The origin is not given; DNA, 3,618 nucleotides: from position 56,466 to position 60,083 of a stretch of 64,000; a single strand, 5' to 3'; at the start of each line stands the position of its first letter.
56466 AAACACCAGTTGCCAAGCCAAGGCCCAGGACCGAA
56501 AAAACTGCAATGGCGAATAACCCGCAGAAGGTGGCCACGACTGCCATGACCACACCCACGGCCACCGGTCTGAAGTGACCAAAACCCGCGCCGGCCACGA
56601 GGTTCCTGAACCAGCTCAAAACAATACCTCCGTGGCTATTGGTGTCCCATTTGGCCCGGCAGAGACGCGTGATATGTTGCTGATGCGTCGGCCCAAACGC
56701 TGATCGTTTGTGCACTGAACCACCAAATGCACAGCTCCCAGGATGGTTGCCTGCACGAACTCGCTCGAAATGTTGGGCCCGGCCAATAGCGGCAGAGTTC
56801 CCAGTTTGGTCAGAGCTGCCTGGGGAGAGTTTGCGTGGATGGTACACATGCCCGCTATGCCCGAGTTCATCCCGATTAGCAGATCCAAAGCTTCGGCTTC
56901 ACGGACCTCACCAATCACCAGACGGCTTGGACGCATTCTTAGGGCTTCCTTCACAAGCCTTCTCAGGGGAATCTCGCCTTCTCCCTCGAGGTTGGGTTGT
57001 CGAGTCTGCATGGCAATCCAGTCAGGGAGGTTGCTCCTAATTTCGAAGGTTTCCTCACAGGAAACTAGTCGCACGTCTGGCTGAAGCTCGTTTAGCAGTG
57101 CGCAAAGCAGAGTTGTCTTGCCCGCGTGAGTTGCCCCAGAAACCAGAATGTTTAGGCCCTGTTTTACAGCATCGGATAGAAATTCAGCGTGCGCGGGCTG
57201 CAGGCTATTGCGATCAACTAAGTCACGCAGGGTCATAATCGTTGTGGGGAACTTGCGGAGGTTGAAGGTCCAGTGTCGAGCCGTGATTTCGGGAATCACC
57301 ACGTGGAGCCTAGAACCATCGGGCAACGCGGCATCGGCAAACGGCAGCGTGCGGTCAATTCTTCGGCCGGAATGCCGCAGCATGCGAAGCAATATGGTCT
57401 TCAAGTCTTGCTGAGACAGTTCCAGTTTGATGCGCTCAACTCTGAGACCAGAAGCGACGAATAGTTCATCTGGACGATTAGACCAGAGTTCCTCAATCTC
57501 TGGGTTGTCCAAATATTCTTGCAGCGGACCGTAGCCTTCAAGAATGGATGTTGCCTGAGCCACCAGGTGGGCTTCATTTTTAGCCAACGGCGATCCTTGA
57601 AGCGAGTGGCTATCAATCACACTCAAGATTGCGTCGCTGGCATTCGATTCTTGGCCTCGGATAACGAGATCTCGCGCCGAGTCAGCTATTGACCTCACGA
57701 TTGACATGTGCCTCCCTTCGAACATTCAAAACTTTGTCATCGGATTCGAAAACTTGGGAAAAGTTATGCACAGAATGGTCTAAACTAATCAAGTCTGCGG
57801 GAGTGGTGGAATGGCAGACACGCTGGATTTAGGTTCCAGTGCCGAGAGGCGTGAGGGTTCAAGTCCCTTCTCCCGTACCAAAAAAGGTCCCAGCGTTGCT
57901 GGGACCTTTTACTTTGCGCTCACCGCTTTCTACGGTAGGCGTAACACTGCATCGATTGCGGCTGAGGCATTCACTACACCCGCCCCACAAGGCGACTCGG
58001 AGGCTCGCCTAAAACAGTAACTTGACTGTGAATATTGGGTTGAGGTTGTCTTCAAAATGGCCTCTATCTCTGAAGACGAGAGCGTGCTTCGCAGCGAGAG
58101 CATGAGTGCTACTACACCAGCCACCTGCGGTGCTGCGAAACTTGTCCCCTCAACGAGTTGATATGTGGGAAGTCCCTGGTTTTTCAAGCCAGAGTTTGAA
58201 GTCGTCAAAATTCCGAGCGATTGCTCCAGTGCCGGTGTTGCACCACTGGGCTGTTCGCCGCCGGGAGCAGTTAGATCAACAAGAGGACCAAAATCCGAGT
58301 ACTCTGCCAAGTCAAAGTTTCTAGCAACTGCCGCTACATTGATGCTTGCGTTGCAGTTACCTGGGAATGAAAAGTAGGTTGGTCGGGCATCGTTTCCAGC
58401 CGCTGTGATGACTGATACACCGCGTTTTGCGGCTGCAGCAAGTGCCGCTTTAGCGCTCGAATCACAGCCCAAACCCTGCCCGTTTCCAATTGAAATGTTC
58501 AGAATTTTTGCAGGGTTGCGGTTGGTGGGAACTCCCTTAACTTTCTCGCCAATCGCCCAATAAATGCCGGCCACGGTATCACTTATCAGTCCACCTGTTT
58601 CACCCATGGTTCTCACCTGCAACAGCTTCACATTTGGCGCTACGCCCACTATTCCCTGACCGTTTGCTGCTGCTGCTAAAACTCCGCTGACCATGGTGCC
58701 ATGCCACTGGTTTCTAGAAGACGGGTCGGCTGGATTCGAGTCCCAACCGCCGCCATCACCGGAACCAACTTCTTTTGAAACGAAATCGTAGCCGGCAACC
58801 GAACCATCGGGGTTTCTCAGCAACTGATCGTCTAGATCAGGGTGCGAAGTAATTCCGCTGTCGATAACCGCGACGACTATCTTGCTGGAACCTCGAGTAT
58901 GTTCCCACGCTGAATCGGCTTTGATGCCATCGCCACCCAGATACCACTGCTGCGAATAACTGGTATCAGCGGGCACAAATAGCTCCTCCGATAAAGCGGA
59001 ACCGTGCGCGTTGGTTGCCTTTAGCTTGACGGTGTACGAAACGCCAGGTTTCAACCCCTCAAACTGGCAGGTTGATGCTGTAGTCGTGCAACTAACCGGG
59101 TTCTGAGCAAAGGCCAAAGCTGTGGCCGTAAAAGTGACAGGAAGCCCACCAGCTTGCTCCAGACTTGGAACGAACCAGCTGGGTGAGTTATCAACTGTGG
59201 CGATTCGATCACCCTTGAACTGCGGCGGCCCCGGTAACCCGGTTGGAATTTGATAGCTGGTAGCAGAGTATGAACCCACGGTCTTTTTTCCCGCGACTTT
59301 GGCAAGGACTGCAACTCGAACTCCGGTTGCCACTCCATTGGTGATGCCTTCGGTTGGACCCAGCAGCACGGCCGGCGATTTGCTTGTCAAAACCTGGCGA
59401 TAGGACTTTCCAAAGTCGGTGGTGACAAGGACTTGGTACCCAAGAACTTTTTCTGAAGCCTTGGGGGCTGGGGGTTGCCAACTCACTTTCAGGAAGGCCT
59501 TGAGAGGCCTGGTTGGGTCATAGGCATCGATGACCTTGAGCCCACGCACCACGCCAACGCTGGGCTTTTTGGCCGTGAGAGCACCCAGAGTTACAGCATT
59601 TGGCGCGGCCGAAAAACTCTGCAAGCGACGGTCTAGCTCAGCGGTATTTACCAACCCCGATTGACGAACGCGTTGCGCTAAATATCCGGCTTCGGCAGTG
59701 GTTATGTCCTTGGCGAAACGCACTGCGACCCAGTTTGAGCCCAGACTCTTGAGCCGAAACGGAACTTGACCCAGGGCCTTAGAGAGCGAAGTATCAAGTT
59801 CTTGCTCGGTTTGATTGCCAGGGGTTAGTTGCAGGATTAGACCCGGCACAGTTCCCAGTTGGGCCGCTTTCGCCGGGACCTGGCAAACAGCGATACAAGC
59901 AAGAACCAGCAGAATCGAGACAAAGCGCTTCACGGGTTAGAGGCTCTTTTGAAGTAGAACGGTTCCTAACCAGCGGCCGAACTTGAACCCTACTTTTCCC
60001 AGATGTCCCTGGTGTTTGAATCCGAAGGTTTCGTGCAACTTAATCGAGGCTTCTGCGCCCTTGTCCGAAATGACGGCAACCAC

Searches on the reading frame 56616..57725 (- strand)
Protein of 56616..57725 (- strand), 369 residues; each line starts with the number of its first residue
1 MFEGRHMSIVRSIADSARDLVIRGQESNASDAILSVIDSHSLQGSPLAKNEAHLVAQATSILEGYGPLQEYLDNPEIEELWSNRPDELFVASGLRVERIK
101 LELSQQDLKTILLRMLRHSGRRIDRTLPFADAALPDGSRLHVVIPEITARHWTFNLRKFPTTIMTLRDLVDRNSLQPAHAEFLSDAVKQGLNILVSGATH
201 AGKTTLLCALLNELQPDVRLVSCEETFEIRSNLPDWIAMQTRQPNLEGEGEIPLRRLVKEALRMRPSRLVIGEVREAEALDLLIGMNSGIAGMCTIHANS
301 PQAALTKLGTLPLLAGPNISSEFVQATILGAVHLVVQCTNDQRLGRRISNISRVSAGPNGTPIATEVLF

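Call 93: search_protein_families(library=pfam, proteins=[window:56616-57725:-], max_evalue=0.00001)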
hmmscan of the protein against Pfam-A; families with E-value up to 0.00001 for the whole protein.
window:56616-57725:- (369 aa): 2 families
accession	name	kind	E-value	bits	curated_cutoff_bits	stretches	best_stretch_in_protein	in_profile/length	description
PF00437.27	T2SSE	-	3.2e-34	118.6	24.9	1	64-324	4-269/370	Type II/IV secretion system protein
PF13401.12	AAA_22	-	8.5e-06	26.5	27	0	191-274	6-93/130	AAA domain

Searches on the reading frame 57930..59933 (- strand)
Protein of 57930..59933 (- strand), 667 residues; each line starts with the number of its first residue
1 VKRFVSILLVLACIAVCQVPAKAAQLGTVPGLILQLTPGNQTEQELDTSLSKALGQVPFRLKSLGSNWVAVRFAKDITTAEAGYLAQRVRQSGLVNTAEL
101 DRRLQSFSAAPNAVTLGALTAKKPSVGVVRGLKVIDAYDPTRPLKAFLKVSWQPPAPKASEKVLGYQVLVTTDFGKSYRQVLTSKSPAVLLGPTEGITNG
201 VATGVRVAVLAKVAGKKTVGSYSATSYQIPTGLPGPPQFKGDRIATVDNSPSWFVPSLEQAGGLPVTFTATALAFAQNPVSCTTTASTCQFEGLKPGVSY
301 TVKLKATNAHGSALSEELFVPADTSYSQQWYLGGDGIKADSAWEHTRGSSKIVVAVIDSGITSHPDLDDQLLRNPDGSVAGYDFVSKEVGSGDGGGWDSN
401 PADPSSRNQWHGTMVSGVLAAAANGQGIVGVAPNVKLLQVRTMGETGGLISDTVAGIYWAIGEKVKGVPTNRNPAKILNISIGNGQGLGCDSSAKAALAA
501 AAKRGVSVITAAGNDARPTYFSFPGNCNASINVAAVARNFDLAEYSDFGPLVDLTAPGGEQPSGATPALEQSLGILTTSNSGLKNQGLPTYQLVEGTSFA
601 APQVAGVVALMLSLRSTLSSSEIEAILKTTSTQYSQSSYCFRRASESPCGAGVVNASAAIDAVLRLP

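Call 93: search_protein_families(library=pfam, proteins=[window:57930-59933:-], max_evalue=0.00001)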
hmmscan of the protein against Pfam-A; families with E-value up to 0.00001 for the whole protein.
window:57930-59933:- (667 aa): 2 families
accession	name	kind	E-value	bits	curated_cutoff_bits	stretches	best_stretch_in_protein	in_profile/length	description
PF00082.27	Peptidase_S8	-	3.2e-49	168.2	21.8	1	350-634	2-276/288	Subtilase family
PF00041.27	fn3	-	8e-07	29.6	25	0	283-316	44-79/84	Fibronectin type III domain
